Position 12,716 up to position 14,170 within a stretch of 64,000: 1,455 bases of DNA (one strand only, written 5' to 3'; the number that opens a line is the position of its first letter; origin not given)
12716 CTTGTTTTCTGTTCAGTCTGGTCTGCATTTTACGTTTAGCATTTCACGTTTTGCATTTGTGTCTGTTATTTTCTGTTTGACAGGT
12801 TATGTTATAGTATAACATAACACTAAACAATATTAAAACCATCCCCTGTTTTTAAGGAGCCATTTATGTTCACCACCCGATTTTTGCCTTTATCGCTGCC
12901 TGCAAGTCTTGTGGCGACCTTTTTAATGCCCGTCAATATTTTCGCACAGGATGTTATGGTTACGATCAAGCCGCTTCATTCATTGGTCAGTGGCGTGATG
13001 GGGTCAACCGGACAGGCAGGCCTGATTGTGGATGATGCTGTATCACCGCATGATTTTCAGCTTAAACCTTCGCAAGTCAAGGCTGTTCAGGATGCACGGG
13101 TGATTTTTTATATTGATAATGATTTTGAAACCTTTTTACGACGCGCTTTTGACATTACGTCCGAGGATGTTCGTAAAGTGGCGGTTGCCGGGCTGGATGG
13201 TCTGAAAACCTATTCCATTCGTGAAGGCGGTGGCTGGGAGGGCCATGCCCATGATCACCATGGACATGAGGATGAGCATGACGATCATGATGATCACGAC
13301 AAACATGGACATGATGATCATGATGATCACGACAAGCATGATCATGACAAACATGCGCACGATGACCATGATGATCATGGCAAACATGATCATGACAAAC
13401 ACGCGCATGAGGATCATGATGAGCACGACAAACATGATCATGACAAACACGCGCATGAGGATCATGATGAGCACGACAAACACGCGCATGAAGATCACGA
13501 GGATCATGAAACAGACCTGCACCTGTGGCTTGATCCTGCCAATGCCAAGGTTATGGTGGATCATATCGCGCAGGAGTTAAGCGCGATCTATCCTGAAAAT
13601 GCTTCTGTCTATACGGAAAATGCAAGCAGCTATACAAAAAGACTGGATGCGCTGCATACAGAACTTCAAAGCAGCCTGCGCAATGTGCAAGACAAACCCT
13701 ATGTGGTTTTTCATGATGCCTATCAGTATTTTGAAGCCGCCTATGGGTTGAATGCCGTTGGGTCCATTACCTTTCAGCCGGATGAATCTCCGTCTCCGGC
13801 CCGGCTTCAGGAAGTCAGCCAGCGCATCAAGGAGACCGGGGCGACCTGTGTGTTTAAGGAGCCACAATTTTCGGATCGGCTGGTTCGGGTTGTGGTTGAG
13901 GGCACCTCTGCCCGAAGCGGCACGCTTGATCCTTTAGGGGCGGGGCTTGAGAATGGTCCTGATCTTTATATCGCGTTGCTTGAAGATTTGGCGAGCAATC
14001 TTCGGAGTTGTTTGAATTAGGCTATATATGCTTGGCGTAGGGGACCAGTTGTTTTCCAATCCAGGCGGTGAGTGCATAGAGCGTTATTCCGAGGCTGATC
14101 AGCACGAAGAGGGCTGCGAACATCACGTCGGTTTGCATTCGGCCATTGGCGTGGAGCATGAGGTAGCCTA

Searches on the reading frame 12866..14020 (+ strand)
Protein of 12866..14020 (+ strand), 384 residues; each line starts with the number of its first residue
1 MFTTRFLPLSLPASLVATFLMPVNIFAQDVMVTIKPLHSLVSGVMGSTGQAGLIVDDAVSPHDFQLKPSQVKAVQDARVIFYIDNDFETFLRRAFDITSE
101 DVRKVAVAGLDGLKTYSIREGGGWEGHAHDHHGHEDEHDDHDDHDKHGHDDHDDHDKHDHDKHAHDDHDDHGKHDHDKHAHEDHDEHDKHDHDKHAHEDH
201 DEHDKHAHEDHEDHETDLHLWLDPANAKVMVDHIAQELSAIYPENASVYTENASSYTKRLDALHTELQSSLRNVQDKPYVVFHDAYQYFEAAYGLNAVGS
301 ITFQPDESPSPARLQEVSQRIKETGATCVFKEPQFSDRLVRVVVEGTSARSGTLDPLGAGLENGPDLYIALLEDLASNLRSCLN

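Call 61: search_protein_families(library=ncbifam, proteins=[window:12866-14020:+], max_evalue=1e-60)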
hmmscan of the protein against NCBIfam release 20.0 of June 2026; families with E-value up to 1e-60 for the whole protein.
window:12866-14020:+ (384 aa): 1 family
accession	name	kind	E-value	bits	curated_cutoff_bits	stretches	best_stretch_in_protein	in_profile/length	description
NF007091.2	PRK09545.1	equivalog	9.1e-69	232.1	268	0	15-384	11-317/318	zinc ABC transporter substrate-binding protein ZnuA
